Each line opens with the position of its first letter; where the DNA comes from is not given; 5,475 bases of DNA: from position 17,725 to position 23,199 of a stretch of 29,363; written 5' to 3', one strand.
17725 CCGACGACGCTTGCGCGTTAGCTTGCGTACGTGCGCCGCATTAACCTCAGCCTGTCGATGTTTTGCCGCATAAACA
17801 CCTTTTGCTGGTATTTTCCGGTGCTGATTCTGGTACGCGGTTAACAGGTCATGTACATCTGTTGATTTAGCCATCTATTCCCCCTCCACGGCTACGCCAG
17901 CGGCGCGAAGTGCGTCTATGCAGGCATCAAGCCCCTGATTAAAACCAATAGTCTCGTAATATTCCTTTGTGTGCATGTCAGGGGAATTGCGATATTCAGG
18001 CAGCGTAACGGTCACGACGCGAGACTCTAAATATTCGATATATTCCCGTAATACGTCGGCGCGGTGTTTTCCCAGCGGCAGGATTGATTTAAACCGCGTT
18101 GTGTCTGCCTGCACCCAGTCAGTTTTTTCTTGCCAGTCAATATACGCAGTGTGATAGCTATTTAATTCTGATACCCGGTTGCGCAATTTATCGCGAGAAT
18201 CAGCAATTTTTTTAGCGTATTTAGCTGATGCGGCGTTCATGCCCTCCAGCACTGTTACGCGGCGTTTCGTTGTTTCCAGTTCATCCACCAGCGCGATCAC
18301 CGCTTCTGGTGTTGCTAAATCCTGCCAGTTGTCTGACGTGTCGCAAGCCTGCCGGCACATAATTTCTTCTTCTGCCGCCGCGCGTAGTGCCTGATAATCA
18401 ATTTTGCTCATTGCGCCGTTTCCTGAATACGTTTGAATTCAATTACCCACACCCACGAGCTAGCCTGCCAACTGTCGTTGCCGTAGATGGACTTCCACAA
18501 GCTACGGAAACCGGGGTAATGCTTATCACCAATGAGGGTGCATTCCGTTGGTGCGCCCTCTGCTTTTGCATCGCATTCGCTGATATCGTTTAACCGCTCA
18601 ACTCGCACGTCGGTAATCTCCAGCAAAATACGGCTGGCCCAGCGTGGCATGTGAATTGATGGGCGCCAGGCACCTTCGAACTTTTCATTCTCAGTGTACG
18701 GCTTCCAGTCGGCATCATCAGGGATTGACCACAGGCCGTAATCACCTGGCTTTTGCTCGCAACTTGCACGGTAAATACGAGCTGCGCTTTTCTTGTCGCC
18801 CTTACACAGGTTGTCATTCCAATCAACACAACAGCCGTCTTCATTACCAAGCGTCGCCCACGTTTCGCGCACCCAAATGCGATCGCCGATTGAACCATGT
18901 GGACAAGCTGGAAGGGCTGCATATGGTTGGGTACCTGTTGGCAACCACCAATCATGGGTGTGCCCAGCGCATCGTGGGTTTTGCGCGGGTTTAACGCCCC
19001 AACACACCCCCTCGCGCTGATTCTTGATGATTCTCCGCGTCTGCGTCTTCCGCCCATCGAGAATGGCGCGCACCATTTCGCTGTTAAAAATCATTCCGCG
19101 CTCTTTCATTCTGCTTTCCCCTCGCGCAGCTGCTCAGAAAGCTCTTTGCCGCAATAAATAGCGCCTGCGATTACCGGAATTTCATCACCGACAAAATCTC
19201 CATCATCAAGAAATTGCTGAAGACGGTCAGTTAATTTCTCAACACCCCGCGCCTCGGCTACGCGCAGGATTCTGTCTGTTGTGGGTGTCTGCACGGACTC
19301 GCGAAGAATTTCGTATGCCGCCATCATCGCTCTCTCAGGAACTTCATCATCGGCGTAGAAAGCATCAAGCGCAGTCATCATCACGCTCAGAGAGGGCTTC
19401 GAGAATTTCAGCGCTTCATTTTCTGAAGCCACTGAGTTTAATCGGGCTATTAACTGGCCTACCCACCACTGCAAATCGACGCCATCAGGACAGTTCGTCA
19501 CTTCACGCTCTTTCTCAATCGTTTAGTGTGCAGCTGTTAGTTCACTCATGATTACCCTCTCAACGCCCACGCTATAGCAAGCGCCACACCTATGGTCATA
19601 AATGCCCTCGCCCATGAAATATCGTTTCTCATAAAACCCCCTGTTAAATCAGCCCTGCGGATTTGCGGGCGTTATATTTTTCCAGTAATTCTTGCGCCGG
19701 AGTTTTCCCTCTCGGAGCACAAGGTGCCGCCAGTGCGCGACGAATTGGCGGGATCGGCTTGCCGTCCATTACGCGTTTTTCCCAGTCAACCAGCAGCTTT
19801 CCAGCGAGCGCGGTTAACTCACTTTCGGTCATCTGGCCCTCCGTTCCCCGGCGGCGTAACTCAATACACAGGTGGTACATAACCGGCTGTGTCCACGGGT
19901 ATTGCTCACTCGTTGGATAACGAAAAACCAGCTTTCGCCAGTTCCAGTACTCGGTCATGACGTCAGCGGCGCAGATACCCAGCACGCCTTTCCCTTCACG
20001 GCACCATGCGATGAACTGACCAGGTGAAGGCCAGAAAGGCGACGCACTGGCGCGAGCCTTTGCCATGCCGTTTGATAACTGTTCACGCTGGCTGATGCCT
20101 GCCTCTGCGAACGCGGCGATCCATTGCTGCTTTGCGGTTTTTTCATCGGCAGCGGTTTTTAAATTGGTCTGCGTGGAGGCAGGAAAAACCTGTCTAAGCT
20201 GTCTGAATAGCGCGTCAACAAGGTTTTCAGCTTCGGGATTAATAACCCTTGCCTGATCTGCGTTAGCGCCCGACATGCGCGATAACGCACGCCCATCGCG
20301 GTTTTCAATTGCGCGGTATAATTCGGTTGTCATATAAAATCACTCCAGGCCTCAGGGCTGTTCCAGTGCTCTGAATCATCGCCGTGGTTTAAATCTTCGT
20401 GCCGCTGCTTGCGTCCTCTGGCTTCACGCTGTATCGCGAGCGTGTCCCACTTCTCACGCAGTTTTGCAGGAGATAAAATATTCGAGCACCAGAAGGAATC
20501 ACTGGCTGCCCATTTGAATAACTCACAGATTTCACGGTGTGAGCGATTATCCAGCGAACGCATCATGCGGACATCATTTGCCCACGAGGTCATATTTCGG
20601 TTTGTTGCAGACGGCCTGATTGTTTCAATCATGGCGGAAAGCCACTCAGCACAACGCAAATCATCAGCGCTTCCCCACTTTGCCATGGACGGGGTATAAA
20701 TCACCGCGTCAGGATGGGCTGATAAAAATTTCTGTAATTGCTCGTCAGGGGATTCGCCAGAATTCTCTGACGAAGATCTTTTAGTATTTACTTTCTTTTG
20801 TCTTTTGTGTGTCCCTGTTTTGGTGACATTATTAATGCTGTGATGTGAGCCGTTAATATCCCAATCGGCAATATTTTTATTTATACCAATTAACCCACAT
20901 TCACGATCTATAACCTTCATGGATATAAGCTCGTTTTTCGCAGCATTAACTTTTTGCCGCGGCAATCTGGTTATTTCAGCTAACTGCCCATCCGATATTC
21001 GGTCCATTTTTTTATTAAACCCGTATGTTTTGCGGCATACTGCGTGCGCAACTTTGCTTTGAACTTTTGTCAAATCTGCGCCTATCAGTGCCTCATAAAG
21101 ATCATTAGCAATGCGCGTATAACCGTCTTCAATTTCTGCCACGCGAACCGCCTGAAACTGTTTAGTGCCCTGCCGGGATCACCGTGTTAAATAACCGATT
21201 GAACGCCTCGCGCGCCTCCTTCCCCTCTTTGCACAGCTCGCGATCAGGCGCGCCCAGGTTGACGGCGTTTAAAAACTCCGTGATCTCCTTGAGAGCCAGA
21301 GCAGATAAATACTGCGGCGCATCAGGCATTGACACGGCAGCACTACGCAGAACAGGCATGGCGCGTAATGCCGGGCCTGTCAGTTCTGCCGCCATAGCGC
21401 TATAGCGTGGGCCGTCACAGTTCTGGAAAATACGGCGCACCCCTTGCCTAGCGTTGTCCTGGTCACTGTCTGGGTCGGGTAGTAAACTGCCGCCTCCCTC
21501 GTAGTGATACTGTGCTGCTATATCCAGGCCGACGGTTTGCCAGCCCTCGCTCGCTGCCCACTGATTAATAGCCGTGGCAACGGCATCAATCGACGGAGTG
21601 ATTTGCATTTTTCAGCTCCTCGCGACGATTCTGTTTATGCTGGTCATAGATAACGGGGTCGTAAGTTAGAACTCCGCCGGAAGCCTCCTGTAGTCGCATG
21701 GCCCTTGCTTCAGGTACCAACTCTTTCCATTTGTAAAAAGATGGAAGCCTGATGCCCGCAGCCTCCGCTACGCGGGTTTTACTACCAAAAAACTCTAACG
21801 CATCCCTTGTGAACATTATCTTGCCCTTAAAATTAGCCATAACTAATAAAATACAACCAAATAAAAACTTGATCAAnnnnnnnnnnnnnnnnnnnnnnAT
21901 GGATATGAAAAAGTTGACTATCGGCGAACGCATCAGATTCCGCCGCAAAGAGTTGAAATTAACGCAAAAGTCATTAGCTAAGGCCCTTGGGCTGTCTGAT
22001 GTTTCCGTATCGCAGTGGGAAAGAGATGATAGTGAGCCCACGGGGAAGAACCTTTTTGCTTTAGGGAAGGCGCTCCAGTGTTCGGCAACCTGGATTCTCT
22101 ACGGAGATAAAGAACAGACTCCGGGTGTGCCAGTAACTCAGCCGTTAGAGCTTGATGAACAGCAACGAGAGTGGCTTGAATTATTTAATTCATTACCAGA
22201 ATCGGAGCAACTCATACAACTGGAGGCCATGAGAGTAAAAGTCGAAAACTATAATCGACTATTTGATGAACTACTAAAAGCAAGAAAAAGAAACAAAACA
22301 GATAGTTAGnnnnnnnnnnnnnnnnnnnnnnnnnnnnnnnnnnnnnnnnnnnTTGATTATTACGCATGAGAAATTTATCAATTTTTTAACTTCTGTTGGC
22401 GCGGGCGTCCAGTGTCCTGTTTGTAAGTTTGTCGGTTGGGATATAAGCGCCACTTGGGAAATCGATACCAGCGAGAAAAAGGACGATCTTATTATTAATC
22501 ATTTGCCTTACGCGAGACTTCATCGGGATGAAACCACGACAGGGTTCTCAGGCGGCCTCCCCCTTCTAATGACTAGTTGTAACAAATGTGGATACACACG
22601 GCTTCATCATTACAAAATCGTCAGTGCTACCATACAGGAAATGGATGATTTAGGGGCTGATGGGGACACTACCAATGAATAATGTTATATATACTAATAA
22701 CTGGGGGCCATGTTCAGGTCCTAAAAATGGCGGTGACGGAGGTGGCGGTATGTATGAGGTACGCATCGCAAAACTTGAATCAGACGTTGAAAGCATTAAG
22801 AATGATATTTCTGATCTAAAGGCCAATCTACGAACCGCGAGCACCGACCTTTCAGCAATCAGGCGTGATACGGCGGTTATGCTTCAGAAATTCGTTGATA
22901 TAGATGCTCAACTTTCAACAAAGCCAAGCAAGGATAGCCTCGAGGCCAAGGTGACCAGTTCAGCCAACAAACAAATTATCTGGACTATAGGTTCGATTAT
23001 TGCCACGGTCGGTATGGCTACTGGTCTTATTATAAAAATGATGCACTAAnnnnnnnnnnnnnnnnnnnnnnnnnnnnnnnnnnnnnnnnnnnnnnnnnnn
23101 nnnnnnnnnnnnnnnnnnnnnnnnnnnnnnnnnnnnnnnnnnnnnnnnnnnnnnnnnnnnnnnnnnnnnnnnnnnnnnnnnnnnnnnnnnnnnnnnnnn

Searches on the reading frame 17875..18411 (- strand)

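Call 104: search_protein_families(library=pfam, proteins=[window:17875-18411:-], max_evalue=0.001)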
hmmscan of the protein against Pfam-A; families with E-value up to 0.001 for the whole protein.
window:17875-18411:- (178 aa): 1 family
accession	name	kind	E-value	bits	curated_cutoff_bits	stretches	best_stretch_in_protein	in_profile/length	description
PF13935.11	Ead_Ea22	-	6.3e-09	37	27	1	2-87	1-113/139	Ead/Ea22-like protein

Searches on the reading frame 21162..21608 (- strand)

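Call 4: search_protein_families(library=pfam, proteins=[window:21162-21608:-], max_evalue=0.1)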
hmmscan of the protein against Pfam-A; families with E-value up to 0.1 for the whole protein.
window:21162-21608:- (148 aa): 1 family
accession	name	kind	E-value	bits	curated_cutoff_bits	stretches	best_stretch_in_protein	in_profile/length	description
PF06254.16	YdaT_toxin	-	0.014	16.2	21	1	52-131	6-88/92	Bacterial toxin ydaT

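Call 5: search_protein_families(library=phrogs, proteins=[window:21162-21608:-], max_evalue=0.01)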
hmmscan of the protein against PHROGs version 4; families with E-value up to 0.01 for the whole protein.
window:21162-21608:- (148 aa): 1 family
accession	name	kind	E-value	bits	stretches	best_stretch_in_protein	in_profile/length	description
phrog_163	-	transcription regulation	3.9e-16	60.6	1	6-139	13-149/168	CII-like transcriptional activator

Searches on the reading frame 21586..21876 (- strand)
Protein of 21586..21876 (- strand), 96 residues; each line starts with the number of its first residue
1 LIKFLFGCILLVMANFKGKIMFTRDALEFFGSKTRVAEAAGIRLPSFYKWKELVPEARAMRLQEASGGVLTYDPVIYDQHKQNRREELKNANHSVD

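Call 4: search_protein_families(library=pfam, proteins=[window:21586-21876:-], max_evalue=0.1)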
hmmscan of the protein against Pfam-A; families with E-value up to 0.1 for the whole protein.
window:21586-21876:- (96 aa): 2 families
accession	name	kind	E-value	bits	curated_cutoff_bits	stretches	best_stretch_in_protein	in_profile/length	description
PF14549.12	P22_Cro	-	7.3e-13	48.5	30.2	1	23-81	2-60/60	DNA-binding transcriptional regulator Cro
PF15943.11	YdaS_toxin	-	0.0052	17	30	1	24-69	2-50/65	Bacterial toxin YdaS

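Call 5: search_protein_families(library=phrogs, proteins=[window:21586-21876:-], max_evalue=0.01)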
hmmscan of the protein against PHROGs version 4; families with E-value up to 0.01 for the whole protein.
window:21586-21876:- (96 aa): 2 families
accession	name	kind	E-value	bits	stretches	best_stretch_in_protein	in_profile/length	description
phrog_409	-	transcription regulation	2.1e-17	64.8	1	20-93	14-89/127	transcriptional regulator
phrog_35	-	transcription regulation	1e-05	26.7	1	23-93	78-150/181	transcriptional repressor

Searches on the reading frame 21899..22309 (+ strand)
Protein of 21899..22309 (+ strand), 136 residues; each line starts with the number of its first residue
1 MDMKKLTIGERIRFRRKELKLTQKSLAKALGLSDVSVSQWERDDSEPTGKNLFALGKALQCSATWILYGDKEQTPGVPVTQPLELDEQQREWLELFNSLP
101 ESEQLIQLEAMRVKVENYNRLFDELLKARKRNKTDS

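Call 4: search_protein_families(library=pfam, proteins=[window:21899-22309:+], max_evalue=0.1)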
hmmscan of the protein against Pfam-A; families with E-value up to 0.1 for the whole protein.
window:21899-22309:+ (136 aa): 9 families
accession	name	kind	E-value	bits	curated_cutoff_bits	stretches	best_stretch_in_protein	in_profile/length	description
PF01381.28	HTH_3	-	2.1e-15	56.9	23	1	12-66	1-55/55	Helix-turn-helix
PF12844.13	HTH_19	-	9.2e-07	29.1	30.2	1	9-67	1-59/64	Helix-turn-helix domain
PF13560.12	HTH_31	-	1.3e-05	25.9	27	1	8-50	2-45/64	Helix-turn-helix domain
PF07022.19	Phage_CI_repr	-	0.00024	21.8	22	1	23-72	15-63/65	Bacteriophage CI repressor helix-turn-helix domain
PF13443.12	HTH_26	-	0.0022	18.7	22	1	16-62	6-53/63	Cro/C1-type HTH DNA-binding domain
PF14549.12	P22_Cro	-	0.0066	16.6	30.2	1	23-41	12-30/60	DNA-binding transcriptional regulator Cro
PF13545.12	HTH_Crp_2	-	0.023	15.1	27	1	17-39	19-41/70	Crp-like helix-turn-helix domain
PF15943.11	YdaS_toxin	-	0.024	14.9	30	1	23-42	11-30/65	Bacterial toxin YdaS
PF04545.22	Sigma70_r4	-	0.04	13.9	24.1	0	16-42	17-42/50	Sigma-70, region 4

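Call 5: search_protein_families(library=phrogs, proteins=[window:21899-22309:+], max_evalue=0.01)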
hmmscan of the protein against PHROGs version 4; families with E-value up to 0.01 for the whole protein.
window:21899-22309:+ (136 aa): 25 families
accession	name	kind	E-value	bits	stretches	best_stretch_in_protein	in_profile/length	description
phrog_8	-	transcription regulation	1.2e-17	65.4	1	4-114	159-258/346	transcriptional regulator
phrog_4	-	transcription regulation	5.4e-17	62.8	1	2-82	129-205/400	transcriptional repressor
phrog_4836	-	transcription regulation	4.1e-13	50.3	1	7-74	75-142/194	CII-like regulator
phrog_3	-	transcription regulation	4.9e-13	50.6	1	1-101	82-184/430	transcriptional repressor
phrog_2328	-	transcription regulation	3.8e-12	47.1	1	5-75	13-85/128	transcriptional repressor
phrog_2967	-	transcription regulation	4.2e-10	40.5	1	3-94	6-85/225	transcriptional regulator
phrog_5823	-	transcription regulation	2e-08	34.8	1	5-122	4-123/404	transcriptional regulator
phrog_4739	-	unknown function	5.7e-08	33.5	1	4-87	64-146/167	-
phrog_5119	-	unknown function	7.7e-08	33.3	1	8-46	54-92/152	-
phrog_5736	-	transcription regulation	9.8e-08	33.2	1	20-133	19-132/133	transcriptional regulator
phrog_3037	-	transcription regulation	2.9e-07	31.5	1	10-104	16-116/189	transcriptional repressor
phrog_1373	-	transcription regulation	3.2e-07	31.5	1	5-59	61-115/166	transcriptional regulator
phrog_7241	-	transcription regulation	4.5e-07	31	1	11-62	65-116/122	transcriptional regulator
phrog_2439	-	transcription regulation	5.5e-07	29.8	1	2-64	2-64/367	transcriptional regulator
phrog_2104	-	unknown function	6.3e-07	30.6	1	10-52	42-84/103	-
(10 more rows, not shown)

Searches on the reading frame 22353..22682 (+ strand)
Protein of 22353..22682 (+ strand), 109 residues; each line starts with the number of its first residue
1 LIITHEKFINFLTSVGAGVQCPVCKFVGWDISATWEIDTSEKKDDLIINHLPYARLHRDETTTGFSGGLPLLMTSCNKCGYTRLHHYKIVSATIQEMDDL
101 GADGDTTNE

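Call 4: search_protein_families(library=pfam, proteins=[window:22353-22682:+], max_evalue=0.1)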
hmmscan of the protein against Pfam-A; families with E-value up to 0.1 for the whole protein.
window:22353-22682:+ (109 aa): 0 families

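Call 5: search_protein_families(library=phrogs, proteins=[window:22353-22682:+], max_evalue=0.01)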
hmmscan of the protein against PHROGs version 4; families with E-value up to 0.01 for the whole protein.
window:22353-22682:+ (109 aa): 1 family
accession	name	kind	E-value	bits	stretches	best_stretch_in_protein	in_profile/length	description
phrog_4293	-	unknown function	6.7e-12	46.7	1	3-96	14-115/124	-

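Call 33: search_protein_families(library=ncbifam, proteins=[window:22353-22679:+], max_evalue=0.01)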
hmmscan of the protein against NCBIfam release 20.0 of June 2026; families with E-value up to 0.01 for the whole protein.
window:22353-22679:+ (109 aa): 0 families

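Call 34: search_protein_families(library=padloc, proteins=[window:22353-22679:+], max_evalue=0.01)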
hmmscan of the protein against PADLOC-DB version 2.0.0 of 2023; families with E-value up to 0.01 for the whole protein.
window:22353-22679:+ (109 aa): 0 families

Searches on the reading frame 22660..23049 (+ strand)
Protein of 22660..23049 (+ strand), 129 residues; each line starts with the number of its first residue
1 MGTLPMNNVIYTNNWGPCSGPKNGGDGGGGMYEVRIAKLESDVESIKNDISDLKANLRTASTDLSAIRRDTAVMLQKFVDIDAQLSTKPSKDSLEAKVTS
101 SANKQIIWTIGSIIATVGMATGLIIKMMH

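Call 4: search_protein_families(library=pfam, proteins=[window:22660-23049:+], max_evalue=0.1)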
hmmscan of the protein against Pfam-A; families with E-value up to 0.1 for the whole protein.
window:22660-23049:+ (129 aa): 3 families
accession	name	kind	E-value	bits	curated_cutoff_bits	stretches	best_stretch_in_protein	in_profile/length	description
PF15799.10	CCD48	-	0.03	13.2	30.4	1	28-68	175-215/578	Coiled-coil domain-containing protein 48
PF25481.1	Nucleoprot-TPR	-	0.056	13.9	27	1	35-88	9-59/80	Nucleoprotein TPR-like domain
PF10805.13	DUF2730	-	0.078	13.5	24.9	1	40-77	62-99/102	Protein of unknown function (DUF2730)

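Call 5: search_protein_families(library=phrogs, proteins=[window:22660-23049:+], max_evalue=0.01)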
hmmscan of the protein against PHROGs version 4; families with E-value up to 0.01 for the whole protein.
window:22660-23049:+ (129 aa): 5 families
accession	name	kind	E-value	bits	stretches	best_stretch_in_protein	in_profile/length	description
phrog_3556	-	unknown function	2.3e-31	109.9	1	7-124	147-265/276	-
phrog_12602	-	unknown function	1.3e-17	65.3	1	26-123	72-172/183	-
phrog_6136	-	unknown function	2.3e-09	38.2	1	22-122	29-109/120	-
phrog_6324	-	unknown function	2.1e-05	25.8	1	23-61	23-60/94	-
phrog_19577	-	head and packaging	0.0012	19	1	37-88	89-140/378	minor head protein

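Call 33: search_protein_families(library=ncbifam, proteins=[window:22660-23046:+], max_evalue=0.01)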
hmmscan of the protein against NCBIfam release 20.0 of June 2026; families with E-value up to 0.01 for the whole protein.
window:22660-23046:+ (129 aa): 2 families
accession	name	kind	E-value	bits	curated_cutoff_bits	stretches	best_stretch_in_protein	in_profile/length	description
TIGR04211.1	SH3_and_anchor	equivalog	0.004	16.8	65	0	36-128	89-187/198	TIGR04211 family SH3 domain-containing protein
NF033804.1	Streccoc_I_II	equivalog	0.0053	14.1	1500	1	32-118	446-529/1551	antigen I/II family LPXTG-anchored adhesin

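Call 34: search_protein_families(library=padloc, proteins=[window:22660-23046:+], max_evalue=0.01)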
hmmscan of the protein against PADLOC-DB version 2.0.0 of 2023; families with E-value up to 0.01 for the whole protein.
window:22660-23046:+ (129 aa): 2 families
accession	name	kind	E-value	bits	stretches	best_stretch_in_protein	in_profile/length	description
PDLC03863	LmuB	-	0.007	13.1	1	35-98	342-407/610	-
PDLC00257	LmuB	-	0.0099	12.7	0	38-110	318-390/571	AAA ATPase domain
